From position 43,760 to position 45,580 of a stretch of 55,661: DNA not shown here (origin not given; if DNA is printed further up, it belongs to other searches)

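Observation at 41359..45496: Sigma-54 / RocR-like activator controlling a BCCT-fold transporter plus an agmatinase-family hydrolase: candidate catabolic module for an unidentified guanidino compound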

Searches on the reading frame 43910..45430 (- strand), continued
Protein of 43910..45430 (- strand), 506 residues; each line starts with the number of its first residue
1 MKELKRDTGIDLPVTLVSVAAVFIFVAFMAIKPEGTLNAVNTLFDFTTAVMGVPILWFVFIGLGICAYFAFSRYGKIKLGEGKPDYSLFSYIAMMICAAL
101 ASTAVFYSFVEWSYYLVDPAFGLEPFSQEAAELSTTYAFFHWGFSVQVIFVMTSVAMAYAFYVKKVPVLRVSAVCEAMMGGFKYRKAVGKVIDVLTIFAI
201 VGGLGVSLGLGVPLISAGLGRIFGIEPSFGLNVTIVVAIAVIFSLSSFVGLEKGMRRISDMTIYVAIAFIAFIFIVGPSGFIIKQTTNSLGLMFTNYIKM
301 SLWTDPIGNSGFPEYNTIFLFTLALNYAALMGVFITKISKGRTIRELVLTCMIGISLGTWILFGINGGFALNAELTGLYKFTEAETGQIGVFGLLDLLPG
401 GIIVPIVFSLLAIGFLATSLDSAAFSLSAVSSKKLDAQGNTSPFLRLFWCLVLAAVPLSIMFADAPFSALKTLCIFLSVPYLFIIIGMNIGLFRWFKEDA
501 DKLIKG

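Call 60: find_encoding_contigs(protein=P0205, flank=9000, max_places=1)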
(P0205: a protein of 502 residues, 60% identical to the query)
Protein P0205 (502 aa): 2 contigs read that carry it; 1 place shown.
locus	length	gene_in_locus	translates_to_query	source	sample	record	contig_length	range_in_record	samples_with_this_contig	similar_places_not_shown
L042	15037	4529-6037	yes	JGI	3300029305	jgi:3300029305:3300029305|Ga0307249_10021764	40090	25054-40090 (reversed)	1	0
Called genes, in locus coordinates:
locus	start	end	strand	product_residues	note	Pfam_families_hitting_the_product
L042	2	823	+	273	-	?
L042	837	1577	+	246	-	PF02775:TPP_enzyme_C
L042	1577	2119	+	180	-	PF01558:POR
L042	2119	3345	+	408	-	PF02515:CoA_transf_3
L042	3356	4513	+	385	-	PF00155:Aminotran_1_2, PF00266:Aminotran_5 (weak), PF01041:DegT_DnrJ_EryC1, PF01053:Cys_Met_Meta_PP (weak)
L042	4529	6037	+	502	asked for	PF02028:BCCT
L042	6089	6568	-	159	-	PF13673:Acetyltransf_10 (weak), PF00583:Acetyltransf_1, PF13508:Acetyltransf_7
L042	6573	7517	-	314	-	PF00892:EamA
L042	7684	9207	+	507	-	PF01645:Glu_synthase (weak)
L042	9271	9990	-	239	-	-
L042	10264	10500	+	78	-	PF20124:DUF6514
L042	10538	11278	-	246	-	PF14808:TMEM164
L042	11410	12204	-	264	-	PF02535:Zip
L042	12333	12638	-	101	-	PF00085:Thioredoxin, PF14595:Thioredoxin_9, PF13098:Thioredoxin_2 (weak), PF13905:Thioredoxin_8 (faint)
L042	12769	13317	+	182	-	PF14512:TM1586_NiRdase (faint), PF00881:Nitroreductase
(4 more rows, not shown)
